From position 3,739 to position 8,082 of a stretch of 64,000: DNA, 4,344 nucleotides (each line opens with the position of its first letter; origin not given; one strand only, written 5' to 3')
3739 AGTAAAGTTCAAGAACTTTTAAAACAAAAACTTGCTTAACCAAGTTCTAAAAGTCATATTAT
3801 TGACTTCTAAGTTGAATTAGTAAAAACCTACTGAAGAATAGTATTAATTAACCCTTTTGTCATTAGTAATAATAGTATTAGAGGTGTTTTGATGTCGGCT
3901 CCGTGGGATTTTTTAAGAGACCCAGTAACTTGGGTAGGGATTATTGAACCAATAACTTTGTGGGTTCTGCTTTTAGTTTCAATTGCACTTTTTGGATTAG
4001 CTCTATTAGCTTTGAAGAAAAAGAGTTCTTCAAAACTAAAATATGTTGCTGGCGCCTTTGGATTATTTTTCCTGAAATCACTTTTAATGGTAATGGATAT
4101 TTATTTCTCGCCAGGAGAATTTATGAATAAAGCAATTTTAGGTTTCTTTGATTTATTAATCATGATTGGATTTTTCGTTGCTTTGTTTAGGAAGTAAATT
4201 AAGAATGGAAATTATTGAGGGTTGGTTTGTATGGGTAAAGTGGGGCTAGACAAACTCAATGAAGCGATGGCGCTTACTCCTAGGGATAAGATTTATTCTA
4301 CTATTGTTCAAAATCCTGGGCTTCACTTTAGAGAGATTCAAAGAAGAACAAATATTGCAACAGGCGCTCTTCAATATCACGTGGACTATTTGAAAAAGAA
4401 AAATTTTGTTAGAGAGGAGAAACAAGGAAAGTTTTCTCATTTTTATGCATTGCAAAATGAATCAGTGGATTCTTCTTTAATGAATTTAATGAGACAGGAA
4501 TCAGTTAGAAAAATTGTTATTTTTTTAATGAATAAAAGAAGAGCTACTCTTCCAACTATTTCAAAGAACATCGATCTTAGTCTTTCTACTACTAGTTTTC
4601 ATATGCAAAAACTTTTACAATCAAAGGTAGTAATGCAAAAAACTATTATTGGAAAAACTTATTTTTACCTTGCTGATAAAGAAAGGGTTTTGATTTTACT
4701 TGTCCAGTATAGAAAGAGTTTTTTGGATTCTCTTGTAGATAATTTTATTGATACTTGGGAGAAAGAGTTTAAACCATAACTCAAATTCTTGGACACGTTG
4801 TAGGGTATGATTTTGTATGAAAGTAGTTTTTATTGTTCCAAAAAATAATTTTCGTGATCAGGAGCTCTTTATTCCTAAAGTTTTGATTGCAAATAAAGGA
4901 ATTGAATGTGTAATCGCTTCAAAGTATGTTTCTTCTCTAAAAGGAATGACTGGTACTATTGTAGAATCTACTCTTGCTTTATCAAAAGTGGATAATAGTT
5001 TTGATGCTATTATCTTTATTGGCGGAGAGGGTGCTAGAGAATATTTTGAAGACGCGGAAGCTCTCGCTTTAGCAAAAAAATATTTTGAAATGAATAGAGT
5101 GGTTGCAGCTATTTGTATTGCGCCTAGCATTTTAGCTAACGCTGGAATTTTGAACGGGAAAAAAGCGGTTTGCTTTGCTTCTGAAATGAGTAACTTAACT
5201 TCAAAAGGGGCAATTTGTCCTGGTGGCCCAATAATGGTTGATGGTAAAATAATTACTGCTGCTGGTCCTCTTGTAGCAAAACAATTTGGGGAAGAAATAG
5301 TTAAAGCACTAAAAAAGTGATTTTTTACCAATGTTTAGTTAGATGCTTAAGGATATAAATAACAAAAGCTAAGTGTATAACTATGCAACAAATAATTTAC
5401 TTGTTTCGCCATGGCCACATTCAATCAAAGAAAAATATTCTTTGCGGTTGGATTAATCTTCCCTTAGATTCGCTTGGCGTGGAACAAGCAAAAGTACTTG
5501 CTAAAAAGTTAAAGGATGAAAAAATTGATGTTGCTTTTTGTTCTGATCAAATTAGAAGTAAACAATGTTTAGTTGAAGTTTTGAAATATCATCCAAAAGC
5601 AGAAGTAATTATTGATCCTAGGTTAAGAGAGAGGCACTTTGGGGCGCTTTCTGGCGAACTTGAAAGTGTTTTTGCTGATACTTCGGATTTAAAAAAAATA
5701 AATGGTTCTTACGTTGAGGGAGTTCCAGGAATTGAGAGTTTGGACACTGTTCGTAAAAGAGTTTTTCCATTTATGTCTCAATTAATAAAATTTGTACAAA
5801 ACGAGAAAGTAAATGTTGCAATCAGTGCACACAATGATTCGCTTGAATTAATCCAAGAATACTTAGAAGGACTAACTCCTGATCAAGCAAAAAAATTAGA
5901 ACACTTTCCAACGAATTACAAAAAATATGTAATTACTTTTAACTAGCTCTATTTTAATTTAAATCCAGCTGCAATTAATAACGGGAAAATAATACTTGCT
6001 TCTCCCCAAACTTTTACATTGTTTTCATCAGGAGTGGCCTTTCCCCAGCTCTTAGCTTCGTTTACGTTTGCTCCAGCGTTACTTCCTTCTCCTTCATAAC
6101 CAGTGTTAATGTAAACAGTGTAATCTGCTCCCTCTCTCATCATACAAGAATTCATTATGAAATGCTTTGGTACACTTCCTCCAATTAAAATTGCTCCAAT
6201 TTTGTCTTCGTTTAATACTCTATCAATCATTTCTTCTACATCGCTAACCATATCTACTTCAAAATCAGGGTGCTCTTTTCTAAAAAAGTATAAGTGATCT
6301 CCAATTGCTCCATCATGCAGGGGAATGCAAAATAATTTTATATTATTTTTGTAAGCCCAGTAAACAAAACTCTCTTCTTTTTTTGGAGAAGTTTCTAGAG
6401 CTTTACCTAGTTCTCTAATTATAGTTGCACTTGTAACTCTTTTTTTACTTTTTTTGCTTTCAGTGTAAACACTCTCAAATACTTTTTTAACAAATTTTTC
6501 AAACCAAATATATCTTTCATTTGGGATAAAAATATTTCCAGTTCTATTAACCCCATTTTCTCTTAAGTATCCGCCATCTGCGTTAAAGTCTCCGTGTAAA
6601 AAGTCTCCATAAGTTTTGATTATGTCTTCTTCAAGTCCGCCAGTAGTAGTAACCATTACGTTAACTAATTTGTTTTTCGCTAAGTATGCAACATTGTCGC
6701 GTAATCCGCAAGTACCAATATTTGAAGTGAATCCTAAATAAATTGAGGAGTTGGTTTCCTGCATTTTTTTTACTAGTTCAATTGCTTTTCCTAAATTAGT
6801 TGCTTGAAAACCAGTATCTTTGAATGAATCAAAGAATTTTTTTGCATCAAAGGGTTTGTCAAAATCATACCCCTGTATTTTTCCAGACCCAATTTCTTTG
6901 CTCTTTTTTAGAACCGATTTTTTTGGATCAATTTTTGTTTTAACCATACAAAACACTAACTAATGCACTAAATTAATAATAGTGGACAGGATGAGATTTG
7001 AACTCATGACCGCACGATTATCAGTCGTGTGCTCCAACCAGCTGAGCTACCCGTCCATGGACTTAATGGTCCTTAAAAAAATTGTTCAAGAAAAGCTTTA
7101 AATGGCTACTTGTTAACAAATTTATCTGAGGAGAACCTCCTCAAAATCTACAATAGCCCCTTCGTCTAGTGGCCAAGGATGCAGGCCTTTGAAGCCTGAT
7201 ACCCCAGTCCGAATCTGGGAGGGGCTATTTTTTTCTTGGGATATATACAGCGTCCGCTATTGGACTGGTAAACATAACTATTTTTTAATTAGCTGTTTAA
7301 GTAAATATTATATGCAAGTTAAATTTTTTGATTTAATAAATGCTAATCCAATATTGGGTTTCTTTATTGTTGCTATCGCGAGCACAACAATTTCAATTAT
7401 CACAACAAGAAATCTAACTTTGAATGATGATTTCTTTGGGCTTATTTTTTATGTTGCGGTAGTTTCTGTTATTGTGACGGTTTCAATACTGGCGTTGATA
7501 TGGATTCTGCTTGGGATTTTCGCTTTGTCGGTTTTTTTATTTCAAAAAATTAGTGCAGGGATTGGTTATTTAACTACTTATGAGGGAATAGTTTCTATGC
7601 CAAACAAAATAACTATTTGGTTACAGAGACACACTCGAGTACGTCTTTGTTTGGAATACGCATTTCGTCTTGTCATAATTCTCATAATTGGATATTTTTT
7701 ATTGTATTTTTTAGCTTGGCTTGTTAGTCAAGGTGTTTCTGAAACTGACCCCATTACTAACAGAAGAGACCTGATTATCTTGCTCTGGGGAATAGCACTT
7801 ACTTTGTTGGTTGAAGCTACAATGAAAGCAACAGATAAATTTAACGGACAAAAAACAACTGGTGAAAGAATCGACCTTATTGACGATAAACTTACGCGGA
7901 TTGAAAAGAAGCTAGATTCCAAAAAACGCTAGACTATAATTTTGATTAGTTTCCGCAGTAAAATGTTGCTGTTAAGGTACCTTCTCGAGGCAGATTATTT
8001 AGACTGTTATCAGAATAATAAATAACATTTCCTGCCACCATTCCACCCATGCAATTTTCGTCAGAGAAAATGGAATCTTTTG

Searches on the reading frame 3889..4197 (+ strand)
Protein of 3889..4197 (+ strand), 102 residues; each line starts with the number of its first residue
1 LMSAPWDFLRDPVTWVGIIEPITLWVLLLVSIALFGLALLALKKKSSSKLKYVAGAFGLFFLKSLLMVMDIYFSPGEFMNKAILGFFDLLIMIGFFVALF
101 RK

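Call 24: search_protein_families(library=pfam, proteins=[window:3889-4197:+], max_evalue=0.1)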
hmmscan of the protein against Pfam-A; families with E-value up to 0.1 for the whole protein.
window:3889-4197:+ (102 aa): 1 family
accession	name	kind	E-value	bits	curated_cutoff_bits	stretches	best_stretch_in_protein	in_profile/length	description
PF24283.1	DUF7471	-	0.02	15.4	27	1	26-69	9-52/86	Family of unknown function (DUF7471)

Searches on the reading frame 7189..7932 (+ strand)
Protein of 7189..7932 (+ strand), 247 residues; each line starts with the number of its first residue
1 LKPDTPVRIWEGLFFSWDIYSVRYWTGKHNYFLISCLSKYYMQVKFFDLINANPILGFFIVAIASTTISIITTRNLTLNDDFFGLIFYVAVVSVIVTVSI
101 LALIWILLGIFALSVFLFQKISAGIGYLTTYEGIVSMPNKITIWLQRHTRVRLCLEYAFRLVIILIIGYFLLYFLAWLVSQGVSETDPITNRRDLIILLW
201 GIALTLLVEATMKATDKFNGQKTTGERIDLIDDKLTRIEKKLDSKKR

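Call 24: search_protein_families(library=pfam, proteins=[window:7189-7932:+], max_evalue=0.1)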
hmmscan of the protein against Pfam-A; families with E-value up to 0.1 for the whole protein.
window:7189-7932:+ (247 aa): 1 family
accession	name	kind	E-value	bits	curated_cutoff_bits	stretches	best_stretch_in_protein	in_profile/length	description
PF02687.27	FtsX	-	0.00061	20.3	25.5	1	147-206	41-104/120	FtsX-like permease C-terminal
